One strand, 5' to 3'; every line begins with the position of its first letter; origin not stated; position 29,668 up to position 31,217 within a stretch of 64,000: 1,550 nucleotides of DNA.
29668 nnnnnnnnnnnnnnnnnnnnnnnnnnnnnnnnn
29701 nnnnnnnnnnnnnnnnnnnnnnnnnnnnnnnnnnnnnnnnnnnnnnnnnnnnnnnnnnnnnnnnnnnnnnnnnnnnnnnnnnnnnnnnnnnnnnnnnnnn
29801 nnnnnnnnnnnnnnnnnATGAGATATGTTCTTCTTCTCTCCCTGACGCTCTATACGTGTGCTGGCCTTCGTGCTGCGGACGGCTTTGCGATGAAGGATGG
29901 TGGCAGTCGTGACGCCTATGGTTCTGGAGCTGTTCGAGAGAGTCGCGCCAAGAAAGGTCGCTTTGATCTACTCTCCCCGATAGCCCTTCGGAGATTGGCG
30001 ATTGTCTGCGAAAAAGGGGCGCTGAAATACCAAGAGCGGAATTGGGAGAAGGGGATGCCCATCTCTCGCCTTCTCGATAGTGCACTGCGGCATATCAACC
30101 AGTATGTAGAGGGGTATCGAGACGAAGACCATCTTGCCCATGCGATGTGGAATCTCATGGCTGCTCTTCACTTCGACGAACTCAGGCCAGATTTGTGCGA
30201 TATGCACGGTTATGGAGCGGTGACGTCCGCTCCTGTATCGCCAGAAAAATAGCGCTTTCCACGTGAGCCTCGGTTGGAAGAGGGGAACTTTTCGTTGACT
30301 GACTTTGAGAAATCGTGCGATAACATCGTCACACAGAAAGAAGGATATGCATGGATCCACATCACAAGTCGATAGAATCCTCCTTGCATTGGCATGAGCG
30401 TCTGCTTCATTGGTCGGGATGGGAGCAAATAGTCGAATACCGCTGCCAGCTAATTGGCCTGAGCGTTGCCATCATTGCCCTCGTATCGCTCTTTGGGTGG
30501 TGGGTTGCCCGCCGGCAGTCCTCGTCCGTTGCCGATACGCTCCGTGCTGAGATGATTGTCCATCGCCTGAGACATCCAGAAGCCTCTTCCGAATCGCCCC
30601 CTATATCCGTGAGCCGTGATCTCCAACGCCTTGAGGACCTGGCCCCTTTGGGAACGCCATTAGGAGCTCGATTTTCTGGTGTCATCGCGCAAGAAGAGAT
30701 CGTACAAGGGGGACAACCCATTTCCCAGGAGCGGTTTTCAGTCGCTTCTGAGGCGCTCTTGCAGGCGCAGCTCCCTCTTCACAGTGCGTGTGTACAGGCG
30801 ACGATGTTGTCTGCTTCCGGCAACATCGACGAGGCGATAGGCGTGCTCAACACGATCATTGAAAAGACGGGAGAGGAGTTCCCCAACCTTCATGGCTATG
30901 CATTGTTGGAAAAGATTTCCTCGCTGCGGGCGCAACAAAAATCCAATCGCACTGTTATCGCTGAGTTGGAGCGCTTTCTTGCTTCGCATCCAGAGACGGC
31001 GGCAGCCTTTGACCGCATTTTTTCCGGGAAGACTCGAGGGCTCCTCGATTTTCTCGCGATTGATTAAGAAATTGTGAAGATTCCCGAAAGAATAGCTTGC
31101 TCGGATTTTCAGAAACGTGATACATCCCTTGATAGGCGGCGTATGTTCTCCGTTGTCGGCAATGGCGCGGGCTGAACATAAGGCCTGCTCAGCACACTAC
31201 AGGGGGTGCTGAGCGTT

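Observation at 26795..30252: Compact four-gene nucleotide-handling cassette: two dNK-like kinases, a divergent nucleoside-phosphorylase-like protein, and a phage-type dATP/dGTP diphosphohydrolase-like domain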

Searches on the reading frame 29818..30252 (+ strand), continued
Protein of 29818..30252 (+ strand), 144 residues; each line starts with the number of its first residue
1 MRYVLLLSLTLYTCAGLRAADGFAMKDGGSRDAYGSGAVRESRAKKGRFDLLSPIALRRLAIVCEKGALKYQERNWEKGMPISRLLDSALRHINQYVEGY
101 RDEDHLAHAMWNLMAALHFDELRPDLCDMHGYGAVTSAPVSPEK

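Call 58: search_dna_similar(query=window:29887-30252:+, collection=phages, mode=protein, max_rows=15)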
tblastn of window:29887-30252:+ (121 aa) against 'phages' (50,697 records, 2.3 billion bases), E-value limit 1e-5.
Records with a match: 337; places in all: 337; records where one place covers at least 80% of the query: 77.
Best place of each record, by identity: <60% 337.
By first word of the organism name: Propionibacterium 180; Arthrobacter 70; Cutibacterium 44; Ralstonia 9; Caudoviricetes 8; Vibrio 3; Caulobacter 3; Faecalibacterium 2; Bacteriophage 2; Pseudoalteromonas 2; and 9 more.
By host as written in the record: Propionibacterium acnes 90; Arthrobacter sp. ATCC 21022 58; Cutibacterium acnes 49; Propionibacterium acnes ATCC 6919 36; - 21; Cutibacterium acnes ATCC 6919 18; Arthrobacter sp. (ATCC 21022) 6; Ralstonia pseudosolanacearum I-31 (MT043) 5; and 30 more.
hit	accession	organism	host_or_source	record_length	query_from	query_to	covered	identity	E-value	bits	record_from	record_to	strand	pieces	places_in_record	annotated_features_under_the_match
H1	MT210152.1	Bacillus phage vB_Bacillus_1020A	Bacillus sp.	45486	2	106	87%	50.5%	6e-27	108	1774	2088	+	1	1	endodeoxyribonuclease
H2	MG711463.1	Faecalibacterium phage FP_oengus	Faecalibacterium prausnitzii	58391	2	105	86%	47.1%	3e-21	93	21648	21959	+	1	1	hypothetical protein (x2)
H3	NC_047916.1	Faecalibacterium phage FP_oengus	Faecalibacterium prausnitzii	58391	2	105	86%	47.1%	3e-21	93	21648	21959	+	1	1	DUF5664 domain-containing protein | hypothetical protein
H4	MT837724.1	Bacteriophage sp.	human fecal samples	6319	2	105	86%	46.2%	7e-23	97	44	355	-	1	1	record has no annotation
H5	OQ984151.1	Phage C75C1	-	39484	2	99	81%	38.8%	3e-16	79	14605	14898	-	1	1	hypothetical protein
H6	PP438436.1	Leptolyngbya phage Lbo-JY46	Leptolyngbya boryana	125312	23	109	72%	43.6%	1e-13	71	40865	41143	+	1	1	hypothetical protein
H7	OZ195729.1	Vibrio phage D69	Seawater and oysters mix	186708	3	92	74%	42.1%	2e-9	59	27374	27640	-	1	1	dATP / dGTP pyrophosphohydrolase | hypothetical protein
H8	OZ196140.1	Vibrio phage D181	Seawater and oysters mix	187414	3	92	74%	42.1%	2e-9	59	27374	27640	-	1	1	dATP / dGTP pyrophosphohydrolase | hypothetical protein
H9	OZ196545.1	Vibrio phage D148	Seawater and oysters mix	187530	3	92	74%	42.1%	2e-9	59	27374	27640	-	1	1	dATP / dGTP pyrophosphohydrolase | hypothetical protein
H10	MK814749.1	Arthrobacter phage Scuttle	Arthrobacter sp. ATCC 21022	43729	5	117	93%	33.3%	7e-8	55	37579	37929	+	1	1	49: hypothetical protein | 50: hypothetical protein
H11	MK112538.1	Arthrobacter phage Carpal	Arthrobacter sp. (ATCC 21022)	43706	5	117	93%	33.3%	7e-8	55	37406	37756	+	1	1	49: hypothetical protein | 50: hypothetical protein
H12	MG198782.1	Arthrobacter phage MeganNoll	Arthrobacter sp. ATCC 21022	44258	5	117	93%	33.3%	1e-7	54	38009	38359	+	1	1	hypothetical protein (x2)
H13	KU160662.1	Arthrobacter phage RAP15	Arthrobacter sp. ATCC 21022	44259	5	117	93%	33.3%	1e-7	54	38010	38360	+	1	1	51: hypothetical protein | 52: hypothetical protein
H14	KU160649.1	Arthrobacter phage Immaculata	Arthrobacter sp. ATCC 21022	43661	5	117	93%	33.3%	1e-7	54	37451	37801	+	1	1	49: hypothetical protein | 50: hypothetical protein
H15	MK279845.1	Arthrobacter phage Cholula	Arthrobacter sp. ATCC 21022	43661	5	117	93%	33.3%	1e-7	54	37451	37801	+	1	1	49: hypothetical protein | 50: hypothetical protein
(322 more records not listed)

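Call 77: search_solved_structures(query=L006:6031-6420:+, max_evalue=0.001)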
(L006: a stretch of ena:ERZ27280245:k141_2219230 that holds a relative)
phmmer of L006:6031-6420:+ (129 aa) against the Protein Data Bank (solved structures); distinct sequences matched with E-value up to 0.001: 56.
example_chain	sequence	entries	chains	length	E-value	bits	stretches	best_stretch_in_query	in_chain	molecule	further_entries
3dku_A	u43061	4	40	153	1.2e-09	41.6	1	7-122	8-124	Putative phosphohydrolase | Phosphatase nudJ | Putative Nudix hydrolase ymfB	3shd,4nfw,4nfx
3id9_A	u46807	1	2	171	3.8e-09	40.1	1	10-93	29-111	MutT/NUDIX family protein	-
5otn_A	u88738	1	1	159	3.1e-08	37.1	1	10-94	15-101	Nudix (Nucleoside diphosphate linked moiety X)-type motif 1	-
5hzx_A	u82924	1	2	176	4.6e-08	36.6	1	10-94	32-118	Nudix (Nucleoside diphosphate linked moiety X)-type motif 1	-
4dyw_A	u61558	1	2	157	9.5e-08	35.5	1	10-107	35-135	MutT/NUDIX family protein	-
6ehh_A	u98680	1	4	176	1.8e-06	31.4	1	9-70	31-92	7,8-dihydro-8-oxoguanine triphosphatase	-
5mze_A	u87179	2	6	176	1.8e-06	31.4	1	9-70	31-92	7,8-dihydro-8-oxoguanine triphosphatase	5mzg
5mzf_A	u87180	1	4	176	1e-05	29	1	9-70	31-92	MTH1 protein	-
3ees_A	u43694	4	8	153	1.1e-05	28.8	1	11-94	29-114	Probable pyrophosphohydrolase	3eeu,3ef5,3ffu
4v14_A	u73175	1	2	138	1.3e-05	28.7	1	28-96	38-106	MUTATOR MUTT PROTEIN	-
2rrk_A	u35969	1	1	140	1.5e-05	28.4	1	6-74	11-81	CTP pyrophosphohydrolase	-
6glf_A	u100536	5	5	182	1.8e-05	28.2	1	9-70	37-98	7,8-dihydro-8-oxoguanine triphosphatase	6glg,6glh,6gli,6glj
5ghi_A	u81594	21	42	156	1.8e-05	28.2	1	9-70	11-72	7,8-dihydro-8-oxoguanine triphosphatase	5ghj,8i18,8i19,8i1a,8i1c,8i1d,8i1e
6jvo_A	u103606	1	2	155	1.9e-05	28.1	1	9-70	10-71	7,8-dihydro-8-oxoguanine triphosphatase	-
6aa3_A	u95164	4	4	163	1.9e-05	28.1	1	9-70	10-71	7,8-dihydro-8-oxoguanine triphosphatase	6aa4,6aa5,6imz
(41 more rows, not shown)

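Call 78: search_solved_structures(query=window:29887-30252:+, max_evalue=1, show_alignments=1)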
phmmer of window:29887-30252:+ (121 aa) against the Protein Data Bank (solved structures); distinct sequences matched with E-value up to 1: 0.
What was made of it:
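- On DUF5664 / dGTP_diPhyd_N (PF18909) for g4: No solved structure is detectable by sequence (call 78).
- Tried and rejected: PDB sequence search with mature g4 found no solved relative (call 78).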

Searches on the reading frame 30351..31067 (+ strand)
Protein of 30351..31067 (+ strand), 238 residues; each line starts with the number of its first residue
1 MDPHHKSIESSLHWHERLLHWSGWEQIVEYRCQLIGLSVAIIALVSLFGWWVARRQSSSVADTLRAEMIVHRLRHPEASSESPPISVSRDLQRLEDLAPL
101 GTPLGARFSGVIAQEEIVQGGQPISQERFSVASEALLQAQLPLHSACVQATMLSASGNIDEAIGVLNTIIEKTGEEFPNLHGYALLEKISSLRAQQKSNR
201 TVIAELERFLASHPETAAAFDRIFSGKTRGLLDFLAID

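Call 3: search_protein_families(library=pfam, proteins=[window:30351-31067:+], max_evalue=1)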
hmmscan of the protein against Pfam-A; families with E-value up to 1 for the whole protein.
window:30351-31067:+ (238 aa): 3 families
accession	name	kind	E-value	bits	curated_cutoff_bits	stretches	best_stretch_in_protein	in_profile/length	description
PF03707.21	MHYT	-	0.02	15.3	21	1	28-61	21-54/59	Bacterial signalling protein N terminal repeat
PF13428.12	TPR_14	-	0.089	14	23.5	0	150-181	8-39/44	Tetratricopeptide repeat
PF04186.18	FxsA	-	0.14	12.7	25.2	1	38-69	26-57/109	FxsA cytoplasmic membrane protein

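Call 4: search_protein_families(library=ncbifam, proteins=[window:30351-31067:+], max_evalue=1)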
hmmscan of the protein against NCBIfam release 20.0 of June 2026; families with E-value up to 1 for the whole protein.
window:30351-31067:+ (238 aa): 2 families
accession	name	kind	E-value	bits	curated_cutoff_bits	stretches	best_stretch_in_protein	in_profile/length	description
NF008528.1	PRK11463.1-2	subfamily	0.11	12.6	40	1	37-72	26-61/109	FxsA family membrane protein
NF011343.0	PRK14760.1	equivalog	0.55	10.2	54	0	35-51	7-24/24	protein YoaJ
